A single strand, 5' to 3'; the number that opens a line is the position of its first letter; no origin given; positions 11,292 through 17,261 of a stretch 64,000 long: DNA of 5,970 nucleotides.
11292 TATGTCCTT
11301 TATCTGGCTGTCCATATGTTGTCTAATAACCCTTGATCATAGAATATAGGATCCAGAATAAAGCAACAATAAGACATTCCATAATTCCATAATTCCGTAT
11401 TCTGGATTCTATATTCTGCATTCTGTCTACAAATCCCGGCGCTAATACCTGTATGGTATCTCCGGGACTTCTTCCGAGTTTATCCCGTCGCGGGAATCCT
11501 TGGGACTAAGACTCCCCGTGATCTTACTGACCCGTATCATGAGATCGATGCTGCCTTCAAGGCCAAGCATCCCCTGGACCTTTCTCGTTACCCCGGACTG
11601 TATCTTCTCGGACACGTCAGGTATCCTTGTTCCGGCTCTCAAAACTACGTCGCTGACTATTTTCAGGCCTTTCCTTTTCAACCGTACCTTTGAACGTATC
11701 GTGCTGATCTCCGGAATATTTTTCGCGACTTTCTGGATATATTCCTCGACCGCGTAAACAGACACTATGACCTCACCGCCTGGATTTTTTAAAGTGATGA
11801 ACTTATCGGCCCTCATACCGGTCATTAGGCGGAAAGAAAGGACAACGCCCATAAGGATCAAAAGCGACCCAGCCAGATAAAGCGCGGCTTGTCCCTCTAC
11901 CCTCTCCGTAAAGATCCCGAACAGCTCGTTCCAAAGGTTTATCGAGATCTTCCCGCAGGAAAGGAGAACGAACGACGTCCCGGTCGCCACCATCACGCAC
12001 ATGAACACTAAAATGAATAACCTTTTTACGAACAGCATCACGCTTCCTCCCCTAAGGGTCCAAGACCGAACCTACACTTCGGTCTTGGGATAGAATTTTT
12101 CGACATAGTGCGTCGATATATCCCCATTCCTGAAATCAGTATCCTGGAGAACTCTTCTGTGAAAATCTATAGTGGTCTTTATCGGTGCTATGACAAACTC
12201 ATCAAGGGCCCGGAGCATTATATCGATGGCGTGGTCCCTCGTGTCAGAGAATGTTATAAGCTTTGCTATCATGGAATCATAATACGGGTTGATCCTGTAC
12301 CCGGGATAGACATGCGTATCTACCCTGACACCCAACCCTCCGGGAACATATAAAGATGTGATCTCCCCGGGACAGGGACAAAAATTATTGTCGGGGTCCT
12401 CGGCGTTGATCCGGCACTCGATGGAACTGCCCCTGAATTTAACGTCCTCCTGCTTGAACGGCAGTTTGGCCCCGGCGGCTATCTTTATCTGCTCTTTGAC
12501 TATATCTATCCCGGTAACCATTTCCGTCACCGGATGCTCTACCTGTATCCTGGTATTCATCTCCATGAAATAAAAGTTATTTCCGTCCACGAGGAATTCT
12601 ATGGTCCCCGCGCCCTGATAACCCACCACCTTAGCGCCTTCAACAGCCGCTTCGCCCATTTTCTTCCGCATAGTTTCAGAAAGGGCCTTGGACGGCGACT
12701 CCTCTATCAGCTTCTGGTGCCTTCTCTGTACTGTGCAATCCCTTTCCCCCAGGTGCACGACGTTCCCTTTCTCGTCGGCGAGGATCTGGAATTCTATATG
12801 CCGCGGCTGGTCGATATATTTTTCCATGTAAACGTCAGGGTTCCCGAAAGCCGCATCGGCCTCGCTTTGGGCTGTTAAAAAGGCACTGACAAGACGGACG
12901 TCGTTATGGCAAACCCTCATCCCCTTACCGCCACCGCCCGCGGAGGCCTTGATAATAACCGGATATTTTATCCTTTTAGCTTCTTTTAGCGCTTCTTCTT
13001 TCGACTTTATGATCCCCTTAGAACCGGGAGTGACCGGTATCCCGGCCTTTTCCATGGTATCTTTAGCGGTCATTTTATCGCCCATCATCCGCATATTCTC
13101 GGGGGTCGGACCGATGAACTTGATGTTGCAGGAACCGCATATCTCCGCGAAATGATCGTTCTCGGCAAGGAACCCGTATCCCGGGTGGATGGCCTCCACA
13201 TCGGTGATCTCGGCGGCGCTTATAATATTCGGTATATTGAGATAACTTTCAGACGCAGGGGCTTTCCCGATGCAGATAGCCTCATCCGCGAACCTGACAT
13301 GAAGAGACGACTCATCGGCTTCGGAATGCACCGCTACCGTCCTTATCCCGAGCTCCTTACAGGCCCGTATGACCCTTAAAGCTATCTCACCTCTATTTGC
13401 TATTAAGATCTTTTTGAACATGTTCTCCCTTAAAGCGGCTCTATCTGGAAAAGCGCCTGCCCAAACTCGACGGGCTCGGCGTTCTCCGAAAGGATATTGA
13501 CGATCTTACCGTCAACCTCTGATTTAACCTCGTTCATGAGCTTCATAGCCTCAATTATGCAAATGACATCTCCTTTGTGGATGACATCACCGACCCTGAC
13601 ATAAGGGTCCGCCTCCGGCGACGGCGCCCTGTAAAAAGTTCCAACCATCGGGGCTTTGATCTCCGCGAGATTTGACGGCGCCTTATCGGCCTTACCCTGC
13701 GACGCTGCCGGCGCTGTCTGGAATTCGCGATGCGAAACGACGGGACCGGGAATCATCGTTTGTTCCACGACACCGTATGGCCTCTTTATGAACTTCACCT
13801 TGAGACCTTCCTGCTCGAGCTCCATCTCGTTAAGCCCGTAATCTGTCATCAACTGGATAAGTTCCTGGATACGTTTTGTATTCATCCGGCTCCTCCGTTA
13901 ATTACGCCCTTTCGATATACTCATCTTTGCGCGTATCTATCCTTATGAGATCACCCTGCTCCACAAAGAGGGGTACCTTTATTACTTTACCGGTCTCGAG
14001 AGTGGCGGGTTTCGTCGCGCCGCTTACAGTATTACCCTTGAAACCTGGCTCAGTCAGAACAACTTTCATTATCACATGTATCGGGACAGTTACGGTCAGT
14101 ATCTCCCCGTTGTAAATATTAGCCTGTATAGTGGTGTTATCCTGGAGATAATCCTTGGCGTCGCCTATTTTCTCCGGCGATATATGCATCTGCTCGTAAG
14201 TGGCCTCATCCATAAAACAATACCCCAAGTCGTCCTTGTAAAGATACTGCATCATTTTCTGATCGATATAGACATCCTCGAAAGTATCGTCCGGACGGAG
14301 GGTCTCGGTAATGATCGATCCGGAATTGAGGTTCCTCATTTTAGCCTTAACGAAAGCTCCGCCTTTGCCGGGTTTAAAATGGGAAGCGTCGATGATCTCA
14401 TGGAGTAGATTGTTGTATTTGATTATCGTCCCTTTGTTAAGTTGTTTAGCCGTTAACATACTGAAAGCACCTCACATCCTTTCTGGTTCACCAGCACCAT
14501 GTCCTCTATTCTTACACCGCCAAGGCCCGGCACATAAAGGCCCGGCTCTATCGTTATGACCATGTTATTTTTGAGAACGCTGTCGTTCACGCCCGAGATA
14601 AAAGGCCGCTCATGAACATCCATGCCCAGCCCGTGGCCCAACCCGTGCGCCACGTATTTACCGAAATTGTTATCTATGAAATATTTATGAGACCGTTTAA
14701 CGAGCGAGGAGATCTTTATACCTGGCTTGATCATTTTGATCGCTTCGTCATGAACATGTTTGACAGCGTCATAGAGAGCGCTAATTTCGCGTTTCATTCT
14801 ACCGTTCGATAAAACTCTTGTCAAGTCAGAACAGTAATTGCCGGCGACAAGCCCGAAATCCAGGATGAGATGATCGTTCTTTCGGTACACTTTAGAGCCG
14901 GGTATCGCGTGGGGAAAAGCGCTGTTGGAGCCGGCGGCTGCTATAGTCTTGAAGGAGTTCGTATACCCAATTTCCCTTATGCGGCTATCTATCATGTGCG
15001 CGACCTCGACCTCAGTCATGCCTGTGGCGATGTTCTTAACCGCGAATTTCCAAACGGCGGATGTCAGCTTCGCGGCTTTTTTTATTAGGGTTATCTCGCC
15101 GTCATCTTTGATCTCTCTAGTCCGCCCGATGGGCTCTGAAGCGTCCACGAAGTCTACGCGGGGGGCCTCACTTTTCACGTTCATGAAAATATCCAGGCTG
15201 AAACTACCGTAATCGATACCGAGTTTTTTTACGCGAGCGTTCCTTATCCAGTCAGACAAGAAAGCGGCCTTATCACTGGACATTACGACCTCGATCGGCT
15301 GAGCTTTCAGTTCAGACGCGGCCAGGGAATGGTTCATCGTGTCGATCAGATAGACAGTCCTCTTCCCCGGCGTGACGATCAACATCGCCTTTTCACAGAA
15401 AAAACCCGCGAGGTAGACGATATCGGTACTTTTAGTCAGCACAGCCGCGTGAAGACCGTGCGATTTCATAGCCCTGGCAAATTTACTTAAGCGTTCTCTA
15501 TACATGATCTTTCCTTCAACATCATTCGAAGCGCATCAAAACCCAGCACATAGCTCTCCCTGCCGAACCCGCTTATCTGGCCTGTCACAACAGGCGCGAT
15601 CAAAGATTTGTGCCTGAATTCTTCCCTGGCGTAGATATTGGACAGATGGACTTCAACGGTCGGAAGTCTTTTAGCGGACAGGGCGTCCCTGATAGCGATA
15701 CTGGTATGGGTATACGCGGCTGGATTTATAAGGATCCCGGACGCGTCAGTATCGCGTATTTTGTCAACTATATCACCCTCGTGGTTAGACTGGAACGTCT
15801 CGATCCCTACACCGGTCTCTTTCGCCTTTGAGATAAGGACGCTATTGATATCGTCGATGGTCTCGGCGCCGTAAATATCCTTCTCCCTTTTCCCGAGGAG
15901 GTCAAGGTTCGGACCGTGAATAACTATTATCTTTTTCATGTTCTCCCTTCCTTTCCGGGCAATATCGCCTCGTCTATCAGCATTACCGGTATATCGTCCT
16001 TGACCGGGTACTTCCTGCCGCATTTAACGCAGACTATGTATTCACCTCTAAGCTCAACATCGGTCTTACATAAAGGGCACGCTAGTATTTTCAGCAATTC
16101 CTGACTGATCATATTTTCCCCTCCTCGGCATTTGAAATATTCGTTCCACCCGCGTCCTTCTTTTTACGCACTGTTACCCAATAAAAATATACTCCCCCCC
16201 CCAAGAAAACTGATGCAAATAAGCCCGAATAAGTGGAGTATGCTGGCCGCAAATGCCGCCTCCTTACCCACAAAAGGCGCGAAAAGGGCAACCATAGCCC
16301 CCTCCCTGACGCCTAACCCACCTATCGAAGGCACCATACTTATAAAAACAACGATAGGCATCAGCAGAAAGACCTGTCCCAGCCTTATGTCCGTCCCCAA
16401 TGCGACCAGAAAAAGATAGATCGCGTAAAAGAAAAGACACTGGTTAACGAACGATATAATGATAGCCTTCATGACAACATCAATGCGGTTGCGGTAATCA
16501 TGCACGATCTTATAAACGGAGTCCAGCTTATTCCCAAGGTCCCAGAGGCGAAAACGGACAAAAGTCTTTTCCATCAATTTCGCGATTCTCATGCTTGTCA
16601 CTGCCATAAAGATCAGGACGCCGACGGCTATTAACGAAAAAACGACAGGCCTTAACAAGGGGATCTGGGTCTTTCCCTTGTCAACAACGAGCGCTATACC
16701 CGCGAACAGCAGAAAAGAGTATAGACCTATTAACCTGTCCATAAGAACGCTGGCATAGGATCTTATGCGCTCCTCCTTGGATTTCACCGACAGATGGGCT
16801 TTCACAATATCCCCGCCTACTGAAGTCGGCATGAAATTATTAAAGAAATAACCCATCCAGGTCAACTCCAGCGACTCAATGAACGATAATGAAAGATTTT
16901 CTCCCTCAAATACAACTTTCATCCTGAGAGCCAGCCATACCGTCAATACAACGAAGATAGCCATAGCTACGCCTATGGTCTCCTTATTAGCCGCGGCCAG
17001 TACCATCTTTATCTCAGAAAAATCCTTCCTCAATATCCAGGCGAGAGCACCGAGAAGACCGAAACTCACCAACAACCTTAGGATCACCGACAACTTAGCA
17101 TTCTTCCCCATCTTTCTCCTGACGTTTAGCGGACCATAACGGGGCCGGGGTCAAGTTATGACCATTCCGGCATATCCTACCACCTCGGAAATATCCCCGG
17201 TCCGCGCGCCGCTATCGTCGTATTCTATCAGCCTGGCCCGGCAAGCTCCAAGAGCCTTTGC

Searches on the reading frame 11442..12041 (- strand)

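Call 40: search_protein_families(library=pfam, proteins=[window:11442-12041:-], max_evalue=0.001)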
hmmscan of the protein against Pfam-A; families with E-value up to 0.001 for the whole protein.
window:11442-12041:- (199 aa): 1 family
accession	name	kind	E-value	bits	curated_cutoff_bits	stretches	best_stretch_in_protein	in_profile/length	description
PF03780.18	Asp23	-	2.1e-05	25.3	28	1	101-163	33-97/108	Asp23 family, cell envelope-related function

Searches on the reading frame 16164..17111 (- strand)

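Call 40: search_protein_families(library=pfam, proteins=[window:16164-17111:-], max_evalue=0.001)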
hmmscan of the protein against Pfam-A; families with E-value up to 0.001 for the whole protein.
window:16164-17111:- (315 aa): 1 family
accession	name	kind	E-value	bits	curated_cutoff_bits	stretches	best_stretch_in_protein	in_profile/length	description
PF03706.18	LPG_synthase_TM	-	1.7e-36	126.7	33.4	1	9-303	1-301/302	Lysylphosphatidylglycerol synthase TM region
